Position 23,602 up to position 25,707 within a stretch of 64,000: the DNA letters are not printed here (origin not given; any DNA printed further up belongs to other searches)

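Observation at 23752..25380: Degenerate membrane-anchored HD-GYP protein as a possible replacement for PelD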

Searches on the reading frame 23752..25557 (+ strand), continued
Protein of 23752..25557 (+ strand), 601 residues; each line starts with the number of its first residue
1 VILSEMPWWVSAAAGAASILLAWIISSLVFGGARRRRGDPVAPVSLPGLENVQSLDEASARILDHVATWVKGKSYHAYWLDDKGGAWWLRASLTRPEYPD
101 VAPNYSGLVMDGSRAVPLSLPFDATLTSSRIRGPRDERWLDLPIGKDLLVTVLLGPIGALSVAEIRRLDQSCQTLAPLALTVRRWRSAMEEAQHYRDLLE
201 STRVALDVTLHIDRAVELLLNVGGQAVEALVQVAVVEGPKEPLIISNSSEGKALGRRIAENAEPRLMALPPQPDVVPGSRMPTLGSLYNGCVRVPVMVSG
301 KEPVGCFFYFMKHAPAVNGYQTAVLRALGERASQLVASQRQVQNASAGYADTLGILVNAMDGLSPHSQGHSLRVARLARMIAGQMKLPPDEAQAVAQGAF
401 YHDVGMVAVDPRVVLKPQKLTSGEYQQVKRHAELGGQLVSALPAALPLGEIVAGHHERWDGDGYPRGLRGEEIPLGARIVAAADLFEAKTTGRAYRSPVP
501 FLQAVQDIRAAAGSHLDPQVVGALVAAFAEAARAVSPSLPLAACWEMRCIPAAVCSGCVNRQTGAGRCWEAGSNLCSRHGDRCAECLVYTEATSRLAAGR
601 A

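Call 35: search_solved_structures(query=A1, max_evalue=0.001, show_alignments=4)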
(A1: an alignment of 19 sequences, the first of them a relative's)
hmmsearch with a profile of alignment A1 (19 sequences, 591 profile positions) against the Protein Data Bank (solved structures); distinct sequences matched with E-value up to 0.001: 7.
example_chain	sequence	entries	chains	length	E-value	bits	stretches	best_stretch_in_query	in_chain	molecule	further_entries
5z7c_A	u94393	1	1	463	8.2e-55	189.5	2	347-522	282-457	3'3'-cGAMP-specific phosphodiesterase 3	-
4mcw_A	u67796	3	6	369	2.7e-41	144.8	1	210-521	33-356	Metal dependent phosphohydrolase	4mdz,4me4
4r8z_A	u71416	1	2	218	1.1e-37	132.9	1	358-527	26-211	Cyclic di-GMP phosphodiesterase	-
9rbz_A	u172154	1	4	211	4.7e-32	114.3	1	340-520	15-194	HD domain/sensory box protein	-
9rc0_A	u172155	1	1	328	1.2e-31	112.9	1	336-520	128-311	HD domain/sensory box protein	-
3tm8_A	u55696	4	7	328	4.7e-05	25.2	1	353-475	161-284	Uncharacterized protein | Uncharacterized protein Bd1817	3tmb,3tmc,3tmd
3ci6_A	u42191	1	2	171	0.00019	23.2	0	273-333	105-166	Phosphoenolpyruvate-protein phosphotransferase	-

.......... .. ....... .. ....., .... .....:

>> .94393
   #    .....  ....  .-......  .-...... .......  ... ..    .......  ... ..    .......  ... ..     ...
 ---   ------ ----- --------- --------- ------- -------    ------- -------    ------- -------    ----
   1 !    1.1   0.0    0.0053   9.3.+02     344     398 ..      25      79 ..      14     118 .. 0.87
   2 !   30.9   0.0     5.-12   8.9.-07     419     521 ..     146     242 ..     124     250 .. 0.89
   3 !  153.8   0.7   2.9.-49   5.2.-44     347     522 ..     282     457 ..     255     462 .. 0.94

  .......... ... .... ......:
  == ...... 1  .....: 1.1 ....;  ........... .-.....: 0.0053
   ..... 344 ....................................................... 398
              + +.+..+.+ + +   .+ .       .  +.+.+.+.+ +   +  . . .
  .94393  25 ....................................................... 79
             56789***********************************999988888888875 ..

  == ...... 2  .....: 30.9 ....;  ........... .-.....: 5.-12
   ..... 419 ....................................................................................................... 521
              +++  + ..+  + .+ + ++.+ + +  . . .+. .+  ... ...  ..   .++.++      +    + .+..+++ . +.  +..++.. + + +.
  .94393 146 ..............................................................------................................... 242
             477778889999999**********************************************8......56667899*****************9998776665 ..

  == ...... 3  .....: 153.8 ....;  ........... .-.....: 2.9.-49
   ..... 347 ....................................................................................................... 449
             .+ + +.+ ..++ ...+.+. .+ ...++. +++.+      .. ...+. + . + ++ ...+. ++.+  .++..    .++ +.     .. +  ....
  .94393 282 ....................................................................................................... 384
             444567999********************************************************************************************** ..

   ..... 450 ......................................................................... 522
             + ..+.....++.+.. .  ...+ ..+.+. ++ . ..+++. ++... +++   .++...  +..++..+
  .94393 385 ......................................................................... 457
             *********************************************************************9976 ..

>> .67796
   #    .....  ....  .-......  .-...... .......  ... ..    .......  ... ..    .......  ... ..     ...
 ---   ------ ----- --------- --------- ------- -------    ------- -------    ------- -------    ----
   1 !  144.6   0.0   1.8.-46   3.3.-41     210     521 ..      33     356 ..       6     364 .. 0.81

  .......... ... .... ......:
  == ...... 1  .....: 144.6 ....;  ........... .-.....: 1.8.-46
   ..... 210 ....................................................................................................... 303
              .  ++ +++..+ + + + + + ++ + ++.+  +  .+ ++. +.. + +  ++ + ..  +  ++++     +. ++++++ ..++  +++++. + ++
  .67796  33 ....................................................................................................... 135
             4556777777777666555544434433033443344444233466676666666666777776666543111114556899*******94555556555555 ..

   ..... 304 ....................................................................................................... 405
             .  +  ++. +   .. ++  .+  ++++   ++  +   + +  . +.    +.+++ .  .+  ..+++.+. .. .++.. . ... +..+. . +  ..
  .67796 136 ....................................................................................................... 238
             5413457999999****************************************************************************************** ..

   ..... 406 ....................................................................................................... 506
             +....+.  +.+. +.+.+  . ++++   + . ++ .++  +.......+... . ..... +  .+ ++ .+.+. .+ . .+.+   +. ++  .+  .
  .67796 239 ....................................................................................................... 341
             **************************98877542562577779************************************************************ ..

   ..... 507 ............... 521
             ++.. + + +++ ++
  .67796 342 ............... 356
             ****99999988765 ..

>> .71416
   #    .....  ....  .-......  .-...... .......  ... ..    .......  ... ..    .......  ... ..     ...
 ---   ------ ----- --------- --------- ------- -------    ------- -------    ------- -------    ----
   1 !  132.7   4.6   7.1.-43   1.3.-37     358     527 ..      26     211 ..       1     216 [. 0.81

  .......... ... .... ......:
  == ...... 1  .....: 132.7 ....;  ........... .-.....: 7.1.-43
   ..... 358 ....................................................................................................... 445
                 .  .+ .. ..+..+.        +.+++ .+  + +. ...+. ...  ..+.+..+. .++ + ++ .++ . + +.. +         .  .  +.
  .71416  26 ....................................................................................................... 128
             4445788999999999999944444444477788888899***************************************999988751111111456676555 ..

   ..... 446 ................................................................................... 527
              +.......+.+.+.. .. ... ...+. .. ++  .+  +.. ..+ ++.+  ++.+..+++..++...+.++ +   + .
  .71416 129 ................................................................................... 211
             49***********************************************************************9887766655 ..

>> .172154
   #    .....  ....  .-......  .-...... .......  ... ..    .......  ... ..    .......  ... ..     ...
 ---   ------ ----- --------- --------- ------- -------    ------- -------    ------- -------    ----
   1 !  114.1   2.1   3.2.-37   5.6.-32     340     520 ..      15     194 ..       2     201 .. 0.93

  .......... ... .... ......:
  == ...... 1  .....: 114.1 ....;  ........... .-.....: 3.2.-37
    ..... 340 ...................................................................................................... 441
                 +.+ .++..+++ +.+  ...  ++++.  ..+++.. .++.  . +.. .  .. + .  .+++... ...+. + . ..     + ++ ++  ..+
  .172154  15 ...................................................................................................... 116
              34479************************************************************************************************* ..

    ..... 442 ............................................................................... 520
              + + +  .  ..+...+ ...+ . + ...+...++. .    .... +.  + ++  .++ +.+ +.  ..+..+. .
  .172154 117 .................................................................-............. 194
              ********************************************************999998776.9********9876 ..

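Call 37: fold_search(model_id=the predicted structure, library=pdb)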
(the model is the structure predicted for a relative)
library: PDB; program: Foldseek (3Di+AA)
matches with E <= 10: 877; with E <= 0.001: 213
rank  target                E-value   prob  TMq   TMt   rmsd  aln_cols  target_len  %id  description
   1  4mcw_A                5.6e-16  1.00  0.30  0.46   9.8       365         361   21  Crystal structure of a HD-GYP domain (a cyclic-di-GMP phosphodiesterase) containing a tri-nuclear metal centre (released 2014-02-19)
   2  4mcw_B                6.8e-16  1.00  0.30  0.46  10.0       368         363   21  Crystal structure of a HD-GYP domain (a cyclic-di-GMP phosphodiesterase) containing a tri-nuclear metal centre (released 2014-02-19)
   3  9rbz_B                3.2e-12  1.00  0.28  0.78   4.5       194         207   29  DvhD, HD-GYP domain, c-di-GMP-bound (released 2026-03-04)
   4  9rbz_A                5.2e-12  1.00  0.29  0.79   4.9       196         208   29  DvhD, HD-GYP domain, c-di-GMP-bound (released 2026-03-04)
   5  9rbz_C                9.0e-12  1.00  0.29  0.81   3.8       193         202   29  DvhD, HD-GYP domain, c-di-GMP-bound (released 2026-03-04)
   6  4r8z_A                1.5e-11  1.00  0.28  0.71   4.4       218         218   36  Crystal Structure of PA4781 HD-GYP domain from Pseudomonas aeruginosa at 2.2A resolution showing a bi-metallic Ni ion  (released 2015-03-04)
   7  4r8z_B                1.6e-11  1.00  0.28  0.73   4.2       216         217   36  Crystal Structure of PA4781 HD-GYP domain from Pseudomonas aeruginosa at 2.2A resolution showing a bi-metallic Ni ion  (released 2015-03-04)
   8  9rbz_D                2.7e-11  1.00  0.29  0.80   4.9       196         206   29  DvhD, HD-GYP domain, c-di-GMP-bound (released 2026-03-04)
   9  3ibj_A                6.1e-09  1.00  0.21  0.20  25.6       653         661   10  X-ray structure of PDE2A (released 2009-10-27)
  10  3ibj_B                1.3e-08  1.00  0.19  0.18  25.4       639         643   10  X-ray structure of PDE2A (released 2009-10-27)
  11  1mc0                  1.4e-07  1.00  0.20  0.29  11.8       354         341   10  Regulatory Segment of Mouse 3',5'-Cyclic Nucleotide Phosphodiesterase 2A, Containing the GAF A and GAF B Domains (released 2002-10-02)
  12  9rc0                  3.2e-07  1.00  0.25  0.48  11.3       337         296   17  DvhD, PAS/HD-GYP domains (released 2026-03-04)
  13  1ykd_A                5.0e-07  1.00  0.18  0.25  20.0       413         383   11  Crystal Structure of the Tandem GAF Domains from a Cyanobacterial Adenylyl Cyclase: Novel Modes of Ligand-Binding and  (released 2005-02-22)
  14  3tm8_A                5.8e-07  1.00  0.25  0.46  16.9       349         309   14  Bd1817, a HDG"Y"P protein from Bdellovibrio bacteriovorus (released 2011-10-19)
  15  8w26                  7.9e-07  1.00  0.19  0.28  16.2       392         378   11  X-ray crystal structure of the GAF-PHY domains of SyB-Cph1 (released 2024-05-22)
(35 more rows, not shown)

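Call 60: list_cluster_members(proteins=[P0016, P0018, P0127, P0140, P0142, P0146, P0150, P0288, P0295, P0312])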
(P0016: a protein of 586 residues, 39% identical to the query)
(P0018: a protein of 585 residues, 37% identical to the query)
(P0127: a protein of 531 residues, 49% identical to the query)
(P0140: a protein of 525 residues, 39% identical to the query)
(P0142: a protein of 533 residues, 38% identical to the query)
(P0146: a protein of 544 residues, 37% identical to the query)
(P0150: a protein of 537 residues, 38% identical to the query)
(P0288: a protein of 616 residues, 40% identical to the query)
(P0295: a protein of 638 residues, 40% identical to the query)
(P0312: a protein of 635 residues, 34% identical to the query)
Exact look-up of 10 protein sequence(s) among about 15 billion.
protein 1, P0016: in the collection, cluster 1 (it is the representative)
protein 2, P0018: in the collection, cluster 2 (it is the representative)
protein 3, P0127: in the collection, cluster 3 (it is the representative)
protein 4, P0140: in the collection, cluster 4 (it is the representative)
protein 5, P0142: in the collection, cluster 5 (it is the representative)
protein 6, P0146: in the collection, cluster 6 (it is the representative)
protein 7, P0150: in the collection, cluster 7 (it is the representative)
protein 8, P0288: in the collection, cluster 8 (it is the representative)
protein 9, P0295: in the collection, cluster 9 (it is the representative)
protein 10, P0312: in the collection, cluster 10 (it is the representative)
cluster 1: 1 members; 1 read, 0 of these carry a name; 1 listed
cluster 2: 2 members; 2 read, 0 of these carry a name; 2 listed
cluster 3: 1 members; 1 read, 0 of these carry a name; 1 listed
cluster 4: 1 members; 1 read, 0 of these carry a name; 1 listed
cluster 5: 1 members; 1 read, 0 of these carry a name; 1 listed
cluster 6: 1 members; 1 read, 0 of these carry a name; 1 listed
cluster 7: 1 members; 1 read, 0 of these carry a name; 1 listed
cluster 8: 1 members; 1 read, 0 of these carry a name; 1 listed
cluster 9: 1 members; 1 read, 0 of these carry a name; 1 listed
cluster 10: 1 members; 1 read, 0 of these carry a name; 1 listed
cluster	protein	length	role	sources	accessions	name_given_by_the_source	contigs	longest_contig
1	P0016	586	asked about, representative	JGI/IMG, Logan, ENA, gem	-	-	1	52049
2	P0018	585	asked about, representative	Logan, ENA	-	-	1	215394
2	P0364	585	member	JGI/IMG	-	-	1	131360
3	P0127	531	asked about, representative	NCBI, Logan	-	-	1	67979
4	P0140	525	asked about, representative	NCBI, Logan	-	-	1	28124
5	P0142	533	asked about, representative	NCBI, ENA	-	-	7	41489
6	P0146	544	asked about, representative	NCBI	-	-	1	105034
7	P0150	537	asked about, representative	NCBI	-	-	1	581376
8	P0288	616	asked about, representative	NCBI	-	-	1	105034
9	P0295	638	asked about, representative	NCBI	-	-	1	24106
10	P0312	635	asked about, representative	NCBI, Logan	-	-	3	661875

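Call 90: search_protein_families(library=pfam, proteins=[L083:11790-12548:+, L084:11745-12488:+, L086:18432-19190:+, L087:11739-12500:+], max_evalue=0.01)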
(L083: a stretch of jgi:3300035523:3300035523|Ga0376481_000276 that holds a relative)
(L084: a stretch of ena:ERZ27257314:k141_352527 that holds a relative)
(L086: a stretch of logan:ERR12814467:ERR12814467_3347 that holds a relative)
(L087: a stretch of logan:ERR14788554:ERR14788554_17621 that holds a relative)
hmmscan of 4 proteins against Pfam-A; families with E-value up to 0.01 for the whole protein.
L083:11790-12548:+ (252 aa): 1 family
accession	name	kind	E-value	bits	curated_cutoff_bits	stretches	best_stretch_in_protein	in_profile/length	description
PF03537.19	Glyco_hydro_114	-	0.00037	20.3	27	1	26-145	17-143/231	Glycoside-hydrolase family GH114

L084:11745-12488:+ (247 aa): 1 family
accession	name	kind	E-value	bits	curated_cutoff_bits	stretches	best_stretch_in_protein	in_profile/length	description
PF03537.19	Glyco_hydro_114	-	6.3e-06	26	27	1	27-125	17-118/231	Glycoside-hydrolase family GH114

L086:18432-19190:+ (252 aa): 1 family
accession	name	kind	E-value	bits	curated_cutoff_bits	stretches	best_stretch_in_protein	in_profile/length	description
PF03537.19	Glyco_hydro_114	-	1.3e-07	31.6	27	1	22-181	13-173/231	Glycoside-hydrolase family GH114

L087:11739-12500:+ (253 aa): 0 families
